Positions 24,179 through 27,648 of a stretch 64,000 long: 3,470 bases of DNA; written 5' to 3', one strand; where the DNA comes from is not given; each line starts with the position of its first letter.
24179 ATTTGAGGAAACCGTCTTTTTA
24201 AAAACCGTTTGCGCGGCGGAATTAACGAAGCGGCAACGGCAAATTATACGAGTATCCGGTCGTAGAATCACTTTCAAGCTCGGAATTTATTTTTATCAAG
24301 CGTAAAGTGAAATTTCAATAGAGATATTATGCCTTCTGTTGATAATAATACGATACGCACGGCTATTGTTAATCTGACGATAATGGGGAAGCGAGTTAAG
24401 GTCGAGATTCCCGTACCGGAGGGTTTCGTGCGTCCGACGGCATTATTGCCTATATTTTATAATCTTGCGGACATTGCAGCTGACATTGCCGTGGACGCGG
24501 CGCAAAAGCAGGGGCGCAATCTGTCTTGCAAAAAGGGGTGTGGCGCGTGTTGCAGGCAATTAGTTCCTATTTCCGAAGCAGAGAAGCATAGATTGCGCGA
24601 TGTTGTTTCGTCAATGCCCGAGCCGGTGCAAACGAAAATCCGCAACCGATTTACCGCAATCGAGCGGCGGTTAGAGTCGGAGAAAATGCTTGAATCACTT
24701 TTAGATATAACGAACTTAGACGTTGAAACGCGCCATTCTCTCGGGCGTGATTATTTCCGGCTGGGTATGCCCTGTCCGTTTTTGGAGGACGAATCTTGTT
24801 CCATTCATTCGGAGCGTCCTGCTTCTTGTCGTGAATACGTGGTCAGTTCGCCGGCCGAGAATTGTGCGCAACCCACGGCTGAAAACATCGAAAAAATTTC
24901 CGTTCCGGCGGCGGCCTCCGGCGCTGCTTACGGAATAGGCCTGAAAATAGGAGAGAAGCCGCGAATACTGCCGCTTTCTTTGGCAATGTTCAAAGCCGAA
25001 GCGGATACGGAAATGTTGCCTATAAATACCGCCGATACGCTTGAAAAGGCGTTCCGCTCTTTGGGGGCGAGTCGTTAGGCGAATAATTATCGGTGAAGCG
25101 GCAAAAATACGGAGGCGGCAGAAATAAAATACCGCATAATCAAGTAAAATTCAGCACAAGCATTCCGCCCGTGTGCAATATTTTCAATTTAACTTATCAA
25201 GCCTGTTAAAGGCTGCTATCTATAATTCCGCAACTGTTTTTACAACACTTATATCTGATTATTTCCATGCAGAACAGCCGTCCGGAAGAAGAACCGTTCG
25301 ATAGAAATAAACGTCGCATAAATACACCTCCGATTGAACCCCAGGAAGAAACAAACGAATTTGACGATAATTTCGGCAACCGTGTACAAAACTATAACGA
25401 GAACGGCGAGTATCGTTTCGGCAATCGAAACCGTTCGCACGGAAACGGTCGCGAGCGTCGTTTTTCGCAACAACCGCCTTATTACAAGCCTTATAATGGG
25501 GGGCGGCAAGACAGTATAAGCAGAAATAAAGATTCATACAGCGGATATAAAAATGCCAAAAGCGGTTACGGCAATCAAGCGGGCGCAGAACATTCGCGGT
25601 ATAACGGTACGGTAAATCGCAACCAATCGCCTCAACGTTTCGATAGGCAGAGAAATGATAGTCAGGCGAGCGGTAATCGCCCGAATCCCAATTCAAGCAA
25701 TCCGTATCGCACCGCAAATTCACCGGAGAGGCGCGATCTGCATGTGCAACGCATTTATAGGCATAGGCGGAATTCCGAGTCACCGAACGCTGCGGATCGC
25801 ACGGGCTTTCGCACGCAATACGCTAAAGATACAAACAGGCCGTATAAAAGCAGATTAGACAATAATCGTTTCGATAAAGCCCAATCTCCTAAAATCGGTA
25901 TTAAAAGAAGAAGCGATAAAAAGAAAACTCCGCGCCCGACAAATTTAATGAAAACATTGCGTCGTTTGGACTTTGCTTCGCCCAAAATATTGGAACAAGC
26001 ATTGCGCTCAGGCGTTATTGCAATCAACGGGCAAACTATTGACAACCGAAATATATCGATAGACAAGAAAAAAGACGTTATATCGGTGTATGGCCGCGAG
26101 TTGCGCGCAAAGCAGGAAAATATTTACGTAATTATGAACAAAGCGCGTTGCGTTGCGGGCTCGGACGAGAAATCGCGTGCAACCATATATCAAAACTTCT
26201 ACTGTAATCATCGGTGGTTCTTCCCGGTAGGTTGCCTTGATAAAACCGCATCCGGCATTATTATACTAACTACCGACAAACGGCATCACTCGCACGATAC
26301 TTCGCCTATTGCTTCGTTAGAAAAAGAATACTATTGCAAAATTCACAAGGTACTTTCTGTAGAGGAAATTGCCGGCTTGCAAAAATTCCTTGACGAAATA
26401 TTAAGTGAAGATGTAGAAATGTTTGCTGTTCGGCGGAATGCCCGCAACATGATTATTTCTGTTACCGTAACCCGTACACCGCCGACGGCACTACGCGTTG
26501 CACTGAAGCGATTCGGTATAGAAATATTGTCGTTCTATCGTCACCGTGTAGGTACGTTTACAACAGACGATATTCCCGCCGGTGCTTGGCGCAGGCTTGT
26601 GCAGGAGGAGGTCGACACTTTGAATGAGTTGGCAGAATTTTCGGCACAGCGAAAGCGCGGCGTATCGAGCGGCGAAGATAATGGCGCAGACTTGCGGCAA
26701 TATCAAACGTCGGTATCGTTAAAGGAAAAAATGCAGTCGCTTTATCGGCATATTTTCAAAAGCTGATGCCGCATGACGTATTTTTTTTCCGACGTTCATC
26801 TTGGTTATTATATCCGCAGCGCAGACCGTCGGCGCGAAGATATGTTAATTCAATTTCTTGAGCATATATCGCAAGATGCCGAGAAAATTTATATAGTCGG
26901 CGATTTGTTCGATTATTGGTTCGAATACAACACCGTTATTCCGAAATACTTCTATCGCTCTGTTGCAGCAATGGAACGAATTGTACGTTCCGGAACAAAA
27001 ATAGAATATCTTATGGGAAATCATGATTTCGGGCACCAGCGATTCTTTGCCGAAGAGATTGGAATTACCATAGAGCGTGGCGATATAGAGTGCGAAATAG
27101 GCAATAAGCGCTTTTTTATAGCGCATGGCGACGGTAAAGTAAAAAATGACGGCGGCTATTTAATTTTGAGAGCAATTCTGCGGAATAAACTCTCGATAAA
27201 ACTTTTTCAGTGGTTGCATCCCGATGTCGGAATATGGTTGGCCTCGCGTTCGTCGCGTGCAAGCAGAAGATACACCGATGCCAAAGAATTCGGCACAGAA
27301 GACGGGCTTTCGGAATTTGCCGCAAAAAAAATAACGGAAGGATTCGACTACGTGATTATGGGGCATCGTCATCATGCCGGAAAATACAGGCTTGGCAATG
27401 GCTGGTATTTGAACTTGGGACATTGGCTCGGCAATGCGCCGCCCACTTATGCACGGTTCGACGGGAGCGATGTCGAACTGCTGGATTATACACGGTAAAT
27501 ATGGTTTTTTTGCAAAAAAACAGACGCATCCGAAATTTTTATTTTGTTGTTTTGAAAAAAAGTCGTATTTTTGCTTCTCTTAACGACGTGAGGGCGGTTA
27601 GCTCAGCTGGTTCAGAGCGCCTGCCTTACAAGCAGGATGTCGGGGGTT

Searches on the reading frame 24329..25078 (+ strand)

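Call 54: search_protein_families(library=pfam, proteins=[window:24329-25078:+], max_evalue=0.00001)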
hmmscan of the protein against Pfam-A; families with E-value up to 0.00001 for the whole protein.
window:24329-25078:+ (249 aa): 1 family
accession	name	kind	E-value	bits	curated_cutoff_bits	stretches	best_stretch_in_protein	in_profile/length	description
PF03692.20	CxxCxxCC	-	2.1e-09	38.4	23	1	67-173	2-72/85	Putative zinc- or iron-chelating domain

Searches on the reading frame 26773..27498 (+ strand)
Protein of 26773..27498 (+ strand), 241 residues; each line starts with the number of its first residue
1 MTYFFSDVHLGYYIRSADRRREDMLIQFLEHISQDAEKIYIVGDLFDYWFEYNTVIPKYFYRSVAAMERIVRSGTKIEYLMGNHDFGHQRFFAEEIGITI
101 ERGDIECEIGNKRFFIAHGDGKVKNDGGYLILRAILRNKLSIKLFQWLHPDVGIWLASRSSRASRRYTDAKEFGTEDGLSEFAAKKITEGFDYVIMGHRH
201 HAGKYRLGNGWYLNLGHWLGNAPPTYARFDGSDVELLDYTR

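Call 54: search_protein_families(library=pfam, proteins=[window:26773-27498:+], max_evalue=0.00001)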
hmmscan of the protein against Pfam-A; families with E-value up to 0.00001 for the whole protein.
window:26773-27498:+ (241 aa): 2 families
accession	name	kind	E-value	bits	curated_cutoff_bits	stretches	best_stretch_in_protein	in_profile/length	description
PF12850.12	Metallophos_2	-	2.8e-09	37.6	27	0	4-126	5-95/154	Calcineurin-like phosphoesterase superfamily domain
PF00149.33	Metallophos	-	3.4e-09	37.9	21.5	1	3-201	4-190/191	Calcineurin-like phosphoesterase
